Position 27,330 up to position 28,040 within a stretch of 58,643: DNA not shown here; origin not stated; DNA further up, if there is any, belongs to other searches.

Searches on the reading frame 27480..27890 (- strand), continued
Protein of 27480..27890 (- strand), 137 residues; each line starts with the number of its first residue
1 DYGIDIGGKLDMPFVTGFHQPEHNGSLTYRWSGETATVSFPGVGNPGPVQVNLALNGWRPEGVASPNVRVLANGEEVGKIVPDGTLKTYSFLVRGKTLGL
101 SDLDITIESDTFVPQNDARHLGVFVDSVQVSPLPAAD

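Call 43: find_homologous_proteins(query=P0001, max_evalue=0.00001)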
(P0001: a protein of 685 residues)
Query P0001 (685 aa): 79 proteins with E <= 0.00001 among 8000 candidates.
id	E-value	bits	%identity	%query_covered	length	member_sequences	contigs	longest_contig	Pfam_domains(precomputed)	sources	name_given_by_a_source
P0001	0.0e+0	1514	100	100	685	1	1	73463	-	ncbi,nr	ncbi:MAG: hypothetical protein M1319_01215 [Chloroflexi bacterium]|nr:hypothetical protein [Chlorofl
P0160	7.8e-114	400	34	93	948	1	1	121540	-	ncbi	ncbi:MAG: hypothetical protein ACR2M0_14145 [Chloroflexia bacterium]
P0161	1.6e-107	379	35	91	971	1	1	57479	-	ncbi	-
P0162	4.5e-105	371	36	91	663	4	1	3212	-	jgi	jgi:hypothetical protein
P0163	6.7e-104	367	38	93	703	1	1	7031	-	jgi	jgi:hypothetical protein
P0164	1.8e-103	366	37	94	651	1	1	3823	-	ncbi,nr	ncbi:MAG TPA: hypothetical protein VND68_00010 [Chloroflexia bacterium]|nr:hypothetical protein [Chl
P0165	2.4e-103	365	35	93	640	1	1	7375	-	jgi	jgi:hypothetical protein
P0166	3.3e-102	361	37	54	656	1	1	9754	-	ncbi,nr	ncbi:MAG TPA: hypothetical protein VFR15_11075 [Chloroflexia bacterium]|nr:hypothetical protein [Chl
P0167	3.6e-102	361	38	93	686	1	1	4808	-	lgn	-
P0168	4.2e-102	361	37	96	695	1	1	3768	-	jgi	jgi:hypothetical protein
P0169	4.3e-102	361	38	93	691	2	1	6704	-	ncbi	-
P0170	1.0e-101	360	34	93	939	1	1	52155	-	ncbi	-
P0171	1.8e-101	359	36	96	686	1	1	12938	-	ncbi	-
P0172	6.8e-101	357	37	97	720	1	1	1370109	-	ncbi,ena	-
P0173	1.5e-100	356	36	96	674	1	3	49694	-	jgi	jgi:hypothetical protein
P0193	2.3e-95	339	34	98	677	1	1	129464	-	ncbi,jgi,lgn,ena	ncbi:MAG TPA: hypothetical protein VGE45_04680 [Chloroflexia bacterium]|jgi:hypothetical protein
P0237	1.7e-8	52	28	25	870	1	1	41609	PF26626.1,PF13231.13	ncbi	-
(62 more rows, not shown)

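Call 45: find_encoding_contigs(protein=P0152, flank=10000, max_places=2)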
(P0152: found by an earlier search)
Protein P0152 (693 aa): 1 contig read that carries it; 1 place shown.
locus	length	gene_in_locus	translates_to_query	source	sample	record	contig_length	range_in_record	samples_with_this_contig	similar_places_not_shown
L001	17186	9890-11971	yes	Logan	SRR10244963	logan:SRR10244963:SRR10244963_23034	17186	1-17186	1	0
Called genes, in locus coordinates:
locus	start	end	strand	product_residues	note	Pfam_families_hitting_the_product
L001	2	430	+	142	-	?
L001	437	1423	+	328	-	PF03706:LPG_synthase_TM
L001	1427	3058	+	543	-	PF02366:PMT, PF13231:PMT_2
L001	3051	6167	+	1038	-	PF01522:Polysacc_deac_1 (weak)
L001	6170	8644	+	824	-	PF13231:PMT_2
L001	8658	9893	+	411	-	PF13477:Glyco_trans_4_2 (weak), PF13439:Glyco_transf_4, PF13579:Glyco_trans_4_4, PF00534:Glycos_transf_1, PF13692:Glyco_trans_1_4, PF13524:Glyco_trans_1_2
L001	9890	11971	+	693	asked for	PF13231:PMT_2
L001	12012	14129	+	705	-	PF13231:PMT_2, PF00515:TPR_1 (faint), PF07719:TPR_2 (faint), PF13414:TPR_11 (faint), PF13424:TPR_12 (faint), PF13428:TPR_14 (faint), PF13431:TPR_17 (faint), PF14559:TPR_19, +1 more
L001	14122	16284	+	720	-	-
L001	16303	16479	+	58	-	PF03966:Trm112p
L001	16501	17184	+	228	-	?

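Call 46: find_encoding_contigs(protein=P0237, flank=8000, max_places=1)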
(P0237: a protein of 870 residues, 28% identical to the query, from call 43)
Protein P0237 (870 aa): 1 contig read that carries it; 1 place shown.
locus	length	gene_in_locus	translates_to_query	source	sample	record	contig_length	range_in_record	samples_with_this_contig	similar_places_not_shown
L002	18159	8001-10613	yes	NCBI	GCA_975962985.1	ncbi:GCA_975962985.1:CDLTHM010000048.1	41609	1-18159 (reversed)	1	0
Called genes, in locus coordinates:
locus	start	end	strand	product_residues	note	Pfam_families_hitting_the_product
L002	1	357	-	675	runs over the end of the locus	PF02665:Nitrate_red_gam, PF12838:Fer4_7 (faint), PF00037:Fer4 (faint), PF12797:Fer4_2 (weak), PF13183:Fer4_8, PF13187:Fer4_9, PF13237:Fer4_10, PF02754:CCG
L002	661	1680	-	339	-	PF01012:ETF, PF00766:ETF_alpha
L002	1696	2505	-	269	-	PF01012:ETF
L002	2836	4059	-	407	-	PF02771:Acyl-CoA_dh_N, PF02770:Acyl-CoA_dh_M, PF00441:Acyl-CoA_dh_1, PF08028:Acyl-CoA_dh_2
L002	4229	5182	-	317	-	PF00378:ECH_1, PF16113:ECH_2, PF00378:ECH_1 (weak)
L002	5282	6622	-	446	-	PF02775:TPP_enzyme_C, PF01558:POR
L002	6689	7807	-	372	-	PF01855:POR_N, PF17147:PFOR_II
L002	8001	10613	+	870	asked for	PF13231:PMT_2, PF26626:DUF8201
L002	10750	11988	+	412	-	PF13439:Glyco_transf_4, PF13579:Glyco_trans_4_4, PF20706:GT4-conflict (faint), PF13477:Glyco_trans_4_2, PF00534:Glycos_transf_1, PF13692:Glyco_trans_1_4, PF13524:Glyco_trans_1_2 (weak)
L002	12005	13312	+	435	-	PF03446:NAD_binding_2, PF03721:UDPG_MGDP_dh_N, PF00984:UDPG_MGDP_dh, PF03720:UDPG_MGDP_dh_C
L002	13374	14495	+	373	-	PF00884:Sulfatase, PF01663:Phosphodiest, PF01676:Metalloenzyme, PF01663:Phosphodiest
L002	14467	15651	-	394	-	PF01676:Metalloenzyme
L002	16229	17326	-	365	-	-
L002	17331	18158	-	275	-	?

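Call 59: predict_structure(alignment_id=A4)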
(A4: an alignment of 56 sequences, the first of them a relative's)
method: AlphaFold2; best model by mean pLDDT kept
length: 685 residues; sequences in the alignment: 56
mean_pLDDT: 92.6   pTM: 0.91
mean pLDDT of the five models: 92.6, 91.3, 91.2, 91.0, 90.4
residues with pLDDT >= 90: 567; 70-90: 91; 50-70: 16; < 50: 11
segments of 3 or more residues with pLDDT < 50: 1-8
pLDDT, mean of each block of 10 residues (from residue 1): 45 74 92 96 98 97 96 93 94 97 94 98 93 98 94 97 96 94 95 96 94 98 94 93 97 96 94 97 95 96 96 97 92 95 94 83 75 95 96 98 98 97 98 95 95 98 96 97 95 97 94 94 97 95 91 80 65 85 92 94 96 93 79 96 98 97 96 92 67
secondary structure, 60 per line:
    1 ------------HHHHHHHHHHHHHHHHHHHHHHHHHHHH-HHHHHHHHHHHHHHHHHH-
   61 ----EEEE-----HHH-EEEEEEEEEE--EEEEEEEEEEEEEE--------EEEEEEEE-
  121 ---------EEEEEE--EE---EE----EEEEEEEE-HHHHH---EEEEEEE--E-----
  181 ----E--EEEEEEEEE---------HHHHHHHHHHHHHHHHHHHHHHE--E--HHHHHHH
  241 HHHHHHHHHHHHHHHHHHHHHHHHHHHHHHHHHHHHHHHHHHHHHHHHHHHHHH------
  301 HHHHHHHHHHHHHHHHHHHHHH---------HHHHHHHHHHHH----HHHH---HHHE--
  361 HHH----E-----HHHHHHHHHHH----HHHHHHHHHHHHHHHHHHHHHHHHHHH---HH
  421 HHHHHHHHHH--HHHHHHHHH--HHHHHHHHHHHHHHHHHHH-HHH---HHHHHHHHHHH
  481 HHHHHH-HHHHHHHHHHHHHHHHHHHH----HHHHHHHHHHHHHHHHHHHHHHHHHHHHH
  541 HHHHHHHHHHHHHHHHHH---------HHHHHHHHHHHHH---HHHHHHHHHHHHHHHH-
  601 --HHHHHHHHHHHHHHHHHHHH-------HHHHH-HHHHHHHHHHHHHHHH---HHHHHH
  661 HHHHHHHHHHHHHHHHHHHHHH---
elements in order: H13-40 H42-59 E65-68 E78-87 E90-103 E112-119 E130-135 E149-156 H158-162 E166-172 E188-196 H206-227 H234-294 H301-322 H332-343 H348-351 H374-384 H389-415 H419-430 H433-441 H444-462 H470-486 H488-507 H512-558 H568-580 H584-599 H603-622 H630-634 H636-651 H655-682
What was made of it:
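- Full-length B is predicted as one rigid body (pTM 0.91, call 59).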

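Call 61: fold_search(model_id=the predicted structure, library=pdb)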
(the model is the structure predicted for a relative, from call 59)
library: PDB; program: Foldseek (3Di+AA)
matches with E <= 10: 904; with E <= 0.001: 20
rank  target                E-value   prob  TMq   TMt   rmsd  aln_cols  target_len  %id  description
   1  8age_A                1.1e-05  1.00  0.40  0.42  11.2       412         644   15  Structure of yeast oligosaccharylransferase complex with acceptor peptide bound (released 2022-12-07)
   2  9n9j_I                1.5e-05  1.00  0.37  0.36  13.1       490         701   13  Structure of a GRP94 folding intermediate engaged with a CCDC134- and FKBP11-bound secretory translocon (released 2025-11-19)
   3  8b6l_I                1.6e-05  1.00  0.37  0.37  10.5       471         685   12  Subtomogram average of the human Sec61-TRAP-OSTA-translocon (released 2022-12-07)
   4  6ezn_F                1.9e-05  1.00  0.39  0.41  11.5       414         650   14  Cryo-EM structure of the yeast oligosaccharyltransferase (OST) complex (released 2018-01-17)
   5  7oci_F                3.1e-05  1.00  0.37  0.40  12.0       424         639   12  Cryo-EM structure of yeast Ost6p containing oligosaccharyltransferase complex (released 2022-02-16)
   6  6s7o_A                4.5e-05  1.00  0.39  0.40  12.7       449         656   12  Cryo-EM structure of human oligosaccharyltransferase complex OST-A (released 2019-12-18)
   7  3rce_A                4.7e-05  1.00  0.36  0.36   9.7       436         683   14  Bacterial oligosaccharyltransferase PglB (released 2011-06-15)
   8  8agb_A                5.1e-05  1.00  0.39  0.41  12.1       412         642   14  Structure of yeast oligosaccharylransferase complex with lipid-linked oligosaccharide bound (released 2022-12-07)
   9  8agc_A                7.2e-05  1.00  0.37  0.36  14.7       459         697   12  Structure of yeast oligosaccharylransferase complex with lipid-linked oligosaccharide and non-acceptor peptide bound (released 2022-12-07)
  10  8pn9_A                1.3e-04  1.00  0.39  0.40  11.7       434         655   11  Structure of human oligosaccharyltransferase OST-A complex bound to NGI-1 (released 2024-05-08)
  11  5fui                  1.8e-04  1.00  0.14  0.59   4.2       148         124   14  Crystal structure of the C-terminal CBM6 of LamC a marine laminarianse from Zobellia galactanivorans (released 2016-03-02)
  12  6c26_A                2.4e-04  1.00  0.39  0.41  11.9       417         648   14  The Cryo-EM structure of a eukaryotic oligosaccharyl transferase complex (released 2018-01-31)
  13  2w1w_B                2.5e-04  1.00  0.14  0.60   4.9       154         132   18  Native structure of a family 35 carbohydrate binding module from Clostridium thermocellum (released 2009-01-20)
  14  6s7t_A                3.4e-04  1.00  0.40  0.39  11.2       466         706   13  Cryo-EM structure of human oligosaccharyltransferase complex OST-B (released 2019-12-18)
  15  3wnp_A                5.6e-04  1.00  0.13  0.13  17.2       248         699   12  D308A, F268V, D469Y, A513V, and Y515S quintuple mutant of Bacillus circulans T-3040 cycloisomaltooligosaccharide gluca (released 2014-02-05)
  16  2w1w_A                6.4e-04  1.00  0.15  0.61   4.5       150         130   17  Native structure of a family 35 carbohydrate binding module from Clostridium thermocellum (released 2009-01-20)
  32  9fmt_C                1.5e-03  1.00  0.15  0.16   8.7       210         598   12  Cryo-EM structure of the BcsB hexameric crown from the E. coli cellulose secretion macrocomplex (released 2024-10-16)
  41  6yg8_B                2.0e-03  1.00  0.14  0.14  10.0       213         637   12  Cryo-EM structure of a BcsB pentamer in the context of an assembled Bcs macrocomplex (released 2021-02-24)
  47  5f15                  2.4e-03  1.00  0.34  0.42  10.6       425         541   16  Crystal Structure of ArnT from Cupriavidus metallidurans bound to Undecaprenyl phosphate (released 2016-02-17)
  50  6yg8_D                2.5e-03  1.00  0.14  0.15   9.5       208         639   13  Cryo-EM structure of a BcsB pentamer in the context of an assembled Bcs macrocomplex (released 2021-02-24)
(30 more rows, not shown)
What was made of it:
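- On Galactose-binding-domain-like beta-jelly-roll fold (CBM6/35/36 type): CBM6 5fui and CBM35 2w1w are found again with the full-length model (call 61).
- On GT-C glycosyltransferases (host proteins): The model of B matches STT3 (8age_A, 1.1e-5), PglB (3rce_A), Pmt4 (9i5k_A) and ArnT (5f15) over 410-500 columns (call 61).
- B is a GT-C by fold (call 61).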

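Call 63: find_encoding_contigs(protein=P0172, flank=10000, max_places=1)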
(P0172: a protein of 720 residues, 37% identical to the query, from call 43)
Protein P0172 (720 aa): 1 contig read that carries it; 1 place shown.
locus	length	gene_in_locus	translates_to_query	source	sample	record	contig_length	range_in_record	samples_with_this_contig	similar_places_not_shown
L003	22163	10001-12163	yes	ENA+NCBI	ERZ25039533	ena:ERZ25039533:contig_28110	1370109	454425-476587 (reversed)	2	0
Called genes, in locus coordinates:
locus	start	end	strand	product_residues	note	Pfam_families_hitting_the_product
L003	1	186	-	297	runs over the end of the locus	PF00753:Lactamase_B, PF12706:Lactamase_B_2 (faint)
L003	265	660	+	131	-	PF01042:Ribonuc_L-PSP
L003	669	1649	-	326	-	PF01073:3Beta_HSD, PF01370:Epimerase, PF02719:Polysacc_synt_2 (weak), PF04321:RmlD_sub_bind, PF05368:NmrA, PF13460:NAD_binding_10, PF16363:GDP_Man_Dehyd, PF07993:NAD_binding_4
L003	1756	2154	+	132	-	PF00903:Glyoxalase, PF13669:Glyoxalase_4 (weak), PF18029:Glyoxalase_6 (weak)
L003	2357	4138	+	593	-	PF00092:VWA, PF25106:VWA_4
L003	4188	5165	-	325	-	PF22316:ABhydrolase-like_N, PF12697:Abhydrolase_6 (weak)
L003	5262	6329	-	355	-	PF01244:Peptidase_M19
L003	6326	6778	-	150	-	PF03652:RuvX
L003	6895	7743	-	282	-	PF03602:Cons_hypoth95 (faint), PF01555:N6_N4_Mtase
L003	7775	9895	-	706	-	PF04865:Baseplate_J (weak)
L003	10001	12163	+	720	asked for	-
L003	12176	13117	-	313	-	PF01636:APH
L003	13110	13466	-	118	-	PF28474:DUF8412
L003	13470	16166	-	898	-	PF01411:tRNA-synt_2c, PF07973:tRNA_SAD, PF02272:DHHA1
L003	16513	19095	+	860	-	PF13088:BNR_2 (faint), PF24316:Tli3 (faint), PF00395:SLH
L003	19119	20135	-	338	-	PF11199:DUF2891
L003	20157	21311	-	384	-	PF02958:EcKL (faint), PF01636:APH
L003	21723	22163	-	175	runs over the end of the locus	-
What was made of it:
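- An SLH-domain protein lies near one homologue (L003, call 63).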

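Call 64: find_encoding_contigs(protein=P0193, flank=10000, max_places=1)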
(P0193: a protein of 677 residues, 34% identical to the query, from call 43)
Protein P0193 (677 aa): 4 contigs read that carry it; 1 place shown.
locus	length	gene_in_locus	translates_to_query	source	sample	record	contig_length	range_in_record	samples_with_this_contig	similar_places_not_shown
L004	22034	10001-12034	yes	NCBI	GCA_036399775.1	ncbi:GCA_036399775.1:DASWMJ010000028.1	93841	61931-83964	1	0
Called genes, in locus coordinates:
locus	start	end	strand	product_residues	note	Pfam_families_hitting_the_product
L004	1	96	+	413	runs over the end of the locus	PF13477:Glyco_trans_4_2, PF13439:Glyco_transf_4, PF13579:Glyco_trans_4_4, PF00534:Glycos_transf_1, PF13692:Glyco_trans_1_4, PF13524:Glyco_trans_1_2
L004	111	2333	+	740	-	-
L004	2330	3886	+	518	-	-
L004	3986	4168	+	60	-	PF03966:Trm112p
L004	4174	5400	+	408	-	PF20706:GT4-conflict, PF00534:Glycos_transf_1, PF13692:Glyco_trans_1_4, PF13524:Glyco_trans_1_2 (weak)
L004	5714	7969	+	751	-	-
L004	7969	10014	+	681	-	-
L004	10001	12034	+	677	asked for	-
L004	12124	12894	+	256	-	PF13489:Methyltransf_23, PF03141:Methyltransf_29, PF01209:Ubie_methyltran, PF05219:DREV (weak), PF13847:Methyltransf_31, PF08241:Methyltransf_11, PF08242:Methyltransf_12, PF13649:Methyltransf_25, +1 more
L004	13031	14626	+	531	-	PF09852:DUF2079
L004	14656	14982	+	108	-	PF06155:GBBH-like_N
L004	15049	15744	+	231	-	-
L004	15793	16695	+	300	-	PF01209:Ubie_methyltran, PF13489:Methyltransf_23, PF08241:Methyltransf_11, PF08242:Methyltransf_12, PF13649:Methyltransf_25, PF13847:Methyltransf_31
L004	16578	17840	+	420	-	PF13439:Glyco_transf_4, PF13579:Glyco_trans_4_4, PF20706:GT4-conflict (weak), PF00534:Glycos_transf_1, PF13692:Glyco_trans_1_4, PF13524:Glyco_trans_1_2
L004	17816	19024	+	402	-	PF13439:Glyco_transf_4 (faint), PF13579:Glyco_trans_4_4 (weak), PF00534:Glycos_transf_1, PF13692:Glyco_trans_1_4, PF13524:Glyco_trans_1_2 (weak)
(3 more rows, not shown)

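Call 66: list_cluster_members(proteins=[P0014, P0021, P0025, P0035, P0048, P0053, P0068, P0086, P0097, P0100])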
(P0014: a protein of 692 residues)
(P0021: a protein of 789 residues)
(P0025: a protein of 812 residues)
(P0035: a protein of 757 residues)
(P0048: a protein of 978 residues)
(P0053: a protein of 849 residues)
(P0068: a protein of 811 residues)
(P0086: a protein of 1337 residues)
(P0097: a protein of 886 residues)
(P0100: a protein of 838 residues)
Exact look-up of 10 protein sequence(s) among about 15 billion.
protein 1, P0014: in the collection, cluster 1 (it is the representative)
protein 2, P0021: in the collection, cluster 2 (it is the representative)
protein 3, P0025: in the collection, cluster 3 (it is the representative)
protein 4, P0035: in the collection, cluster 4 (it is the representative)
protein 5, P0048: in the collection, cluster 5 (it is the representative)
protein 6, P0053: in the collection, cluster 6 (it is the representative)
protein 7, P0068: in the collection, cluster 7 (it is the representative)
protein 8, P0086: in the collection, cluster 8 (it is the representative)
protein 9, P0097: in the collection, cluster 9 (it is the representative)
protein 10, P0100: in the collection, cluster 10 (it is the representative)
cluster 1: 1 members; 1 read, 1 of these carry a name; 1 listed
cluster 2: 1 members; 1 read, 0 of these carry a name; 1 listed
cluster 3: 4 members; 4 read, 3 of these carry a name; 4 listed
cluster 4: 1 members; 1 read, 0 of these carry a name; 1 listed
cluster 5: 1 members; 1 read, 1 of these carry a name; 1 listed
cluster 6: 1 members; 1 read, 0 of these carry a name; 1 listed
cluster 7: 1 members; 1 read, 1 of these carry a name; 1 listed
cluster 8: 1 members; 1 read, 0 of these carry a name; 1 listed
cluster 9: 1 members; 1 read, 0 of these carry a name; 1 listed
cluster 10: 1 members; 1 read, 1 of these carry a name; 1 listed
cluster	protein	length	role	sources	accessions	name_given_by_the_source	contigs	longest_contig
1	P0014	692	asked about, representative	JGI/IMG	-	4-amino-4-deoxy-L-arabinose transferase-like glycosyltransferase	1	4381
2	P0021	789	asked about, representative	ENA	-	-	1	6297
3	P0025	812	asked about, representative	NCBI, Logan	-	-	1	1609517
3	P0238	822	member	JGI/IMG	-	hypothetical protein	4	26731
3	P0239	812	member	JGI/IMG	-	hypothetical protein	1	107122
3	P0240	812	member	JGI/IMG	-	hypothetical protein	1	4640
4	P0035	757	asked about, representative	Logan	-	-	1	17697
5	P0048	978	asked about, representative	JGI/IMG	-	hypothetical protein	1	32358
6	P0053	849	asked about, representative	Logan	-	-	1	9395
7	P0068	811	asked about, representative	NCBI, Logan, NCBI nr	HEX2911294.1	MAG TPA: hypothetical protein VH186_10830 [Chloroflexia bacterium] | hypothetical protein [Chloroflexia bacterium]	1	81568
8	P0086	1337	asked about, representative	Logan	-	-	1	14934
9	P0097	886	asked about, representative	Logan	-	-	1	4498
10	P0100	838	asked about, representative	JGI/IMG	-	hypothetical protein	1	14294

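Call 73: find_related_loci(query=A4, collection=genome_contigs, flank=10000)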
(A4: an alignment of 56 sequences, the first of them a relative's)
Query A4 (685 aa) in genome_contigs; peptide patterns used: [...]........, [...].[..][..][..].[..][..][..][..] (x = any residue, [..] = any of these).
134 stretches matched a pattern; 47 encode a relative of the query (tblastn E <= 1e-3); 45 distinct loci.
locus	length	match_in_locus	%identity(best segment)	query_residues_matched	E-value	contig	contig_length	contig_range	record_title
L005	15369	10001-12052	35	56-683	5e-105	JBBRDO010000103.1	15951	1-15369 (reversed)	MAG: Chloroflexia bacterium isolate Co_metawrap_2454 Cmw_2454_k141_27340359_length_15951_cov_29.9927, whole genome shotg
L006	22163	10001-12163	37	15-683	2e-102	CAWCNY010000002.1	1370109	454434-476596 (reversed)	MAG: uncultured Chloroflexia bacterium isolate MFD04944.bin.1.43 genome assembly, contig: contig_28110, whole genome sho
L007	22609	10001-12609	35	11-683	1e-99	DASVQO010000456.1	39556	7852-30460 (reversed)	MAG TPA_asm: Chloroflexia bacterium isolate SMAG_U3210 k141_356728, whole genome shotgun sequence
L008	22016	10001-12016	35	20-685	4e-95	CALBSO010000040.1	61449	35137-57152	MAG TPA_asm: uncultured Thermomicrobia bacterium isolate SRR5457059_bin.136_CONCOCT_v1.1_MAG genome assembly, contig: ER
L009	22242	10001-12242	35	24-683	2e-94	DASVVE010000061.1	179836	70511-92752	MAG TPA_asm: Chloroflexia bacterium isolate SMAG_U3335 k141_683703, whole genome shotgun sequence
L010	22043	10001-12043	35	1-683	1e-93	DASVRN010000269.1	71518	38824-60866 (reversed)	MAG TPA_asm: Chloroflexia bacterium isolate SMAG_U3237 k141_241682, whole genome shotgun sequence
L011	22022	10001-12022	34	16-683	7e-94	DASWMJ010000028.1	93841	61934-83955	MAG TPA_asm: Chloroflexia bacterium isolate SMAG_U3384 k141_200392, whole genome shotgun sequence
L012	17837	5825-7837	34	21-685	3e-93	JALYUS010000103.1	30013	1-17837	MAG: Chloroflexota bacterium isolate LAG bin23 SD1463-65_k127_1830565, whole genome shotgun sequence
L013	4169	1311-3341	34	11-685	2e-92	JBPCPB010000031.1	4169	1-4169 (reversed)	MAG: Thermomicrobiales bacterium isolate TH_ant_mag_171 S1Ck127_5632453_flag_1_multi_6.0000_len_4169, whole genome shotg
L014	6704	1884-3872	38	50-683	1e-91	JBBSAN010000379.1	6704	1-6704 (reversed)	MAG: Chloroflexia bacterium isolate La6_metabat2.004 La6_metabat2.004_K_1863062_L_6704_cov_10.0000, whole genome shotgun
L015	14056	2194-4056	35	59-684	7e-91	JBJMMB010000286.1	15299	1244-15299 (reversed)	MAG: Chloroflexia bacterium isolate H1_18_all_fractions_metab_maxb_101_63_9 k255_4191222, whole genome shotgun sequence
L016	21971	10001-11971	33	22-681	2e-90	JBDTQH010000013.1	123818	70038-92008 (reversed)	MAG: Chloroflexota bacterium isolate cluster3_bin.217 NODE_202_length_123818_cov_17.102882, whole genome shotgun sequenc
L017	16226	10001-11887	35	54-683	9e-90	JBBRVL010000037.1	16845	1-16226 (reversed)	MAG: Chloroflexia bacterium isolate La3_metabat2.148 La3_metabat2.148_K_1813151_L_16845_cov_8.0000, whole genome shotgun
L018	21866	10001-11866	34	59-681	1e-86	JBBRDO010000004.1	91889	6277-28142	MAG: Chloroflexia bacterium isolate Co_metawrap_2454 Cmw_2454_k141_14557118_length_91889_cov_32.0000, whole genome shotg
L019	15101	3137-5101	35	24-683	5e-86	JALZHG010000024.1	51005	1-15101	MAG: Chloroflexota bacterium isolate PEA bin11 SC8832_NODE_27_length_51005_cov_1.375251, whole genome shotgun sequence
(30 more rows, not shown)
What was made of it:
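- Tried and rejected: The full-length B-family alignment worked (call 73).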
